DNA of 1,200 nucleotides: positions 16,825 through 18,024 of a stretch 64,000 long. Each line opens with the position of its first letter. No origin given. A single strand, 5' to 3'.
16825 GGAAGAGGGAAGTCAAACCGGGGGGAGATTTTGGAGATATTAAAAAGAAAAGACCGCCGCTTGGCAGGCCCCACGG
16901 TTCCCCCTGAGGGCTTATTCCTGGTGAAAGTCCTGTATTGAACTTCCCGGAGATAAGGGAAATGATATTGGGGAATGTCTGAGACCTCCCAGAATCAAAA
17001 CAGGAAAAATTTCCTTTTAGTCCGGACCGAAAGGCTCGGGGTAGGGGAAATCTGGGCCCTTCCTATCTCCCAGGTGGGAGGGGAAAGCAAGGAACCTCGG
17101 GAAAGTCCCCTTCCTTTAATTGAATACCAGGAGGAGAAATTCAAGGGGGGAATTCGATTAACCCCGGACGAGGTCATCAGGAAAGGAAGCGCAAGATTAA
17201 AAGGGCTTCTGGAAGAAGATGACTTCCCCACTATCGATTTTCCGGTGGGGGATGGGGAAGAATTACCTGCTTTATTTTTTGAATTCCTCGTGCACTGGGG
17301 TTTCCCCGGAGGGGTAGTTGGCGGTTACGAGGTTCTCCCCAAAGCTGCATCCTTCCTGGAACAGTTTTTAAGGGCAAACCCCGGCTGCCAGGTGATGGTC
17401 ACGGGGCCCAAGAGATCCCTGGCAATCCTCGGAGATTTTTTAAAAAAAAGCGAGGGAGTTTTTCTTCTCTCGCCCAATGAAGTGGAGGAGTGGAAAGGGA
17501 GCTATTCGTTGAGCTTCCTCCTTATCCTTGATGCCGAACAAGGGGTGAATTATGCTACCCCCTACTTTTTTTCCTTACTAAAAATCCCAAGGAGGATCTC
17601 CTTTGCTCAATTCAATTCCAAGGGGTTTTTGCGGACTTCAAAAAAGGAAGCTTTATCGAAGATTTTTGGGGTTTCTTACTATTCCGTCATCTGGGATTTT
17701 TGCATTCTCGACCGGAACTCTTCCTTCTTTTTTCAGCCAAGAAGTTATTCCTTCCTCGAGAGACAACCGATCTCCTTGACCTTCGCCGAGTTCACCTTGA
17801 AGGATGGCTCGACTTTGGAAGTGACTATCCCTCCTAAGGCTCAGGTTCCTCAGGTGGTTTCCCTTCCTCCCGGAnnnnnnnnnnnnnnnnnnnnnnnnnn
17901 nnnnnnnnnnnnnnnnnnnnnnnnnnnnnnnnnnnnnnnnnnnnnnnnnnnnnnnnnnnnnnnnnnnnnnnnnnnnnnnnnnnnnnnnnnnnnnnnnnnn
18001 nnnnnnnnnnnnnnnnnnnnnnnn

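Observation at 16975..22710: Shango-type three-gene cassette: TerB-N/TerB-C protein, DUF2791-like ATPase and Lhr-like helicase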

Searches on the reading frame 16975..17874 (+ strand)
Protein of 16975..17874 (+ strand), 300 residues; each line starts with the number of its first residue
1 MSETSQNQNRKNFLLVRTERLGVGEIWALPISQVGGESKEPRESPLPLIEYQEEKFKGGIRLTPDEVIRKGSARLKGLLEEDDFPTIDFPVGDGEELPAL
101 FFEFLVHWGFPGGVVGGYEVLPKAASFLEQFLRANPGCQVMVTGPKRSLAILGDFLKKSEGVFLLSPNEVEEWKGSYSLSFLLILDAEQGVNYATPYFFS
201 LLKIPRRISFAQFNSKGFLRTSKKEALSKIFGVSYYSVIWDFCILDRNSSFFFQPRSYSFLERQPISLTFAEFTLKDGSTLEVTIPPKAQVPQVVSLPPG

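Call 21: search_protein_families(library=pfam, proteins=[window:16975-17874:+], max_evalue=10)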
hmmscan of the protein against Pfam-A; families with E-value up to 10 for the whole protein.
window:16975-17874:+ (300 aa): 0 families

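Call 65: search_protein_representatives(protein=window:16975-17874:+)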
Query: 300 residues. Proteins with E-value up to 0.001 (for the whole library): 41; up to 1e-10: 13; up to 1e-30: 2. The best 41 are listed.
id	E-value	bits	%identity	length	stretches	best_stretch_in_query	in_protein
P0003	1.1e-101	356.3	56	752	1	6-293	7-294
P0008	9.7e-44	166.1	40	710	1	12-287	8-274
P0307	1.2e-27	113.3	36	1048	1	60-292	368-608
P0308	1.2e-17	80.5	33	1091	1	59-277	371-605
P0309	1.6e-16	76.7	34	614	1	57-269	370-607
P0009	2.1e-16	76.3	36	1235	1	58-289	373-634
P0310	9.7e-16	74.2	37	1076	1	62-244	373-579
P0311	2.7e-15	72.7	38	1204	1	60-244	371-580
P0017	3.0e-13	66.0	34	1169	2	48-146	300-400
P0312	4.1e-13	65.6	35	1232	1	60-261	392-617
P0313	1.4e-12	63.8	29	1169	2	60-155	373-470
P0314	1.0e-11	61.0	34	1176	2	60-266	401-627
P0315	2.8e-11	59.5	31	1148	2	59-153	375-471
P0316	5.7e-10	55.2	31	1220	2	58-146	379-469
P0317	1.9e-09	53.5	31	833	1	60-248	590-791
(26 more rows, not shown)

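Call 91: search_protein_families(library=padloc, proteins=[window:17122-17874:+], max_evalue=10)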
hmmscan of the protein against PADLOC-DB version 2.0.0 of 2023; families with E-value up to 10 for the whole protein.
seq(251 aa): 0 families
